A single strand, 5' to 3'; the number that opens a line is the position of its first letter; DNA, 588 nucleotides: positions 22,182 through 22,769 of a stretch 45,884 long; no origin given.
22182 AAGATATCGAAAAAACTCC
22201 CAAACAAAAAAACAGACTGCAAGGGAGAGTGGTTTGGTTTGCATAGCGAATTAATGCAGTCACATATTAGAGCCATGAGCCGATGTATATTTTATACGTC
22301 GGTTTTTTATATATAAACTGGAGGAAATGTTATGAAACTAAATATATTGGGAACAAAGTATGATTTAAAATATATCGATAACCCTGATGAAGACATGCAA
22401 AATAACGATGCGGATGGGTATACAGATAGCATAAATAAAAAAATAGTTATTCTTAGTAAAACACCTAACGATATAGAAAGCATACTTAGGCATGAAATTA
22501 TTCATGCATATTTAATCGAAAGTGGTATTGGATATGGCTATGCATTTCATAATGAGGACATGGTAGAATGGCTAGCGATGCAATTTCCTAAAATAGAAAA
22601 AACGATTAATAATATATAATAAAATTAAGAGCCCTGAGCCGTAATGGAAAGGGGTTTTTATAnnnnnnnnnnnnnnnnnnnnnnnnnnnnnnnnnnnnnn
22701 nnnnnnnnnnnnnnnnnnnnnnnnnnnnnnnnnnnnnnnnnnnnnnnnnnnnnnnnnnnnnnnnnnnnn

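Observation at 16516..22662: TerS-like gene separated from TerL by a ~5.5 kb accessory island with its own regulators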

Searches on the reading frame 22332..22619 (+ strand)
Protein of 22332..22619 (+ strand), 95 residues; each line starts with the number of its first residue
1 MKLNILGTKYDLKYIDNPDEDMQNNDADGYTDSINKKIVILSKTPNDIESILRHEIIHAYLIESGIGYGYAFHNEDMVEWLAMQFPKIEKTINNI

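Call 6: search_protein_families(library=pfam, proteins=[window:22332-22619:+], max_evalue=0.1)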
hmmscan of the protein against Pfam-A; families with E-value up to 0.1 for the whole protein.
window:22332-22619:+ (95 aa): 2 families
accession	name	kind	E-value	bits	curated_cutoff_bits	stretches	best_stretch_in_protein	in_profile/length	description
PF10263.15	SprT-like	-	0.0096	16.2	25.6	1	40-63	53-76/108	SprT-like family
PF04450.18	BSP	-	0.091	13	23.8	1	35-83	90-136/207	Peptidase of plants and bacteria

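Call 29: search_protein_families(library=phrogs, proteins=[window:22332-22619:+], max_evalue=0.001)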
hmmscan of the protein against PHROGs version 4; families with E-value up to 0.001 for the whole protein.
window:22332-22619:+ (95 aa): 1 family
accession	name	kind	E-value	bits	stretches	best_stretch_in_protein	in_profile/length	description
phrog_1233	-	unknown function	9.8e-18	65.3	1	1-94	10-106/306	-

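Call 44: search_protein_families(library=padloc, proteins=[window:22332-22619:+], max_evalue=0.01)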
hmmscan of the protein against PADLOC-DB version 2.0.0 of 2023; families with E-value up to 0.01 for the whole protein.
window:22332-22619:+ (95 aa): 0 families

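Call 51: find_homologous_proteins(query=window:22332-22619:+, max_evalue=0.001)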
Query window:22332-22619:+ (95 aa): 19 proteins with E <= 0.001 among 20 candidates.
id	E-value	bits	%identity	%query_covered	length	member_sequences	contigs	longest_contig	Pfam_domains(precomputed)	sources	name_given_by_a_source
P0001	2.8e-56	205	99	100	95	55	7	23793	-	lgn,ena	-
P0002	1.5e-30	123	65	100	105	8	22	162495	-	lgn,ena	-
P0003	4.6e-28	115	62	97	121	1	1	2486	-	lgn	-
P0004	4.4e-27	112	100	58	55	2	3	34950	-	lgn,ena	-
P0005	9.6e-18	82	50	99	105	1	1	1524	-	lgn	-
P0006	5.9e-14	70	45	97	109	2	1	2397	-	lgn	-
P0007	5.5e-13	67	45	94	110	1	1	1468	-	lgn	-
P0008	8.7e-11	60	41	98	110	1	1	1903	-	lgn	-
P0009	1.3e-10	59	42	93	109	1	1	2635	-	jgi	jgi:hypothetical protein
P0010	3.2e-10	58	40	92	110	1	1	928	-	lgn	-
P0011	5.3e-10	57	41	99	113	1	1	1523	-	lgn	-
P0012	2.3e-9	55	39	93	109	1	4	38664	-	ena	-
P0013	3.7e-9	54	46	94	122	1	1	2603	-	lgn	-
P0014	5.2e-9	54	40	97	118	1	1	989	-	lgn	-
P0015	2.8e-8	52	44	100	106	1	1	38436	-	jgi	-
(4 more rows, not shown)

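Call 59: predict_structure(alignment_id=A1)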
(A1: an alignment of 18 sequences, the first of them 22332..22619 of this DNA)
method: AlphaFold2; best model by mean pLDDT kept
length: 95 residues; sequences in the alignment: 18
mean_pLDDT: 91.6   pTM: 0.83
mean pLDDT of the five models: 91.6, 91.6, 91.0, 89.8, 88.5
residues with pLDDT >= 90: 74; 70-90: 15; 50-70: 6; < 50: 0
segments of 3 or more residues with pLDDT < 50: none
pLDDT, mean of each block of 10 residues (from residue 1): 97 95 92 97 89 96 81 81 96 93
secondary structure, 60 per line:
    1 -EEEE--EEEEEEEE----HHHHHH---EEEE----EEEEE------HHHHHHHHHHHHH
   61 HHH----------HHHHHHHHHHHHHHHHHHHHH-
elements in order: E2-5 E8-15 H20-25 E29-32 E37-41 H48-63 H74-94

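Call 61: fold_search(model_id=the predicted structure, library=pdb)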
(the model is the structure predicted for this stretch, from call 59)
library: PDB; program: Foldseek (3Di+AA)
matches with E <= 10: 100; with E <= 0.001: 0
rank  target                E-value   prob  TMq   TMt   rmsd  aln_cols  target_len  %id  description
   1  8sln_A                9.3e-02  0.89  0.46  0.20   8.7        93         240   22  Crystal structure of Deinococcus geothermalis PprI complexed with ssDNA (released 2024-03-13)
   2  4qhi_C                3.3e-01  0.33  0.37  0.34   8.9        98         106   21  Crystal structure of Methanocaldococcus jannaschii selecase mutant R36W (released 2014-07-16)
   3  4qhi_A                4.1e-01  0.30  0.38  0.34   8.8        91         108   22  Crystal structure of Methanocaldococcus jannaschii selecase mutant R36W (released 2014-07-16)
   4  6zxj_H                4.3e-01  0.38  0.39  0.08   6.9        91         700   15  Fully-loaded anthrax lethal toxin in its heptameric pre-pore state, in which the third lethal factor is masked out (PA (released 2020-09-02)
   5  3dti                  6.1e-01  0.44  0.42  0.18   8.7        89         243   20  Crystal structure of the IRRE protein, a central regulator of DNA damage repair in deinococcaceae (released 2009-02-10)
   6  4qhi_D                8.5e-01  0.25  0.42  0.39   8.1        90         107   19  Crystal structure of Methanocaldococcus jannaschii selecase mutant R36W (released 2014-07-16)
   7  4qhf                  9.7e-01  0.14  0.34  0.31   8.0        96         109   25  Crystal structure of Methanocaldococcus jannaschii monomeric selecase (released 2014-07-16)
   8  6zxk_H                1.0e+00  0.21  0.39  0.08   7.0        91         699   15  Fully-loaded anthrax lethal toxin in its heptameric pre-pore state and PA7LF(2+1B) arrangement (released 2020-09-02)
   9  5ln5_A                1.1e+00  0.09  0.37  0.33   9.6       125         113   13  Crystal structure of the Wss1 E203Q mutant from S. pombe (released 2016-11-09)
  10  4qhi_B                1.4e+00  0.21  0.44  0.40   7.4        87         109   21  Crystal structure of Methanocaldococcus jannaschii selecase mutant R36W (released 2014-07-16)
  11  6zxk_J                1.4e+00  0.21  0.42  0.08   6.7        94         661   14  Fully-loaded anthrax lethal toxin in its heptameric pre-pore state and PA7LF(2+1B) arrangement (released 2020-09-02)
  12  5ln5_B                1.5e+00  0.08  0.36  0.33   9.6       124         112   13  Crystal structure of the Wss1 E203Q mutant from S. pombe (released 2016-11-09)
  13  4jix_A                1.7e+00  0.18  0.45  0.40   7.8        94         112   12  Crystal structure of the metallopeptidase zymogen of Methanocaldococcus jannaschii jannalysin (released 2013-06-12)
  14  4zi6_D                1.8e+00  0.15  0.29  0.07   4.9        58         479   19  Crystal structure of leucine aminopeptidase from Helicobacter pylori (released 2015-12-23)
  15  4qhj_A                1.8e+00  0.10  0.34  0.31   7.3        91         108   22  Crystal structure of Methanocaldococcus jannaschii selecase mutant I100F+H107F (released 2014-07-16)
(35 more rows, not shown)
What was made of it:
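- On ImmA/IrrE-type (COG2856) metallopeptidase, considered for HExxH95: The best Foldseek match to PprI/IrrE has E 0.09 and TM 0.46 (call 61).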
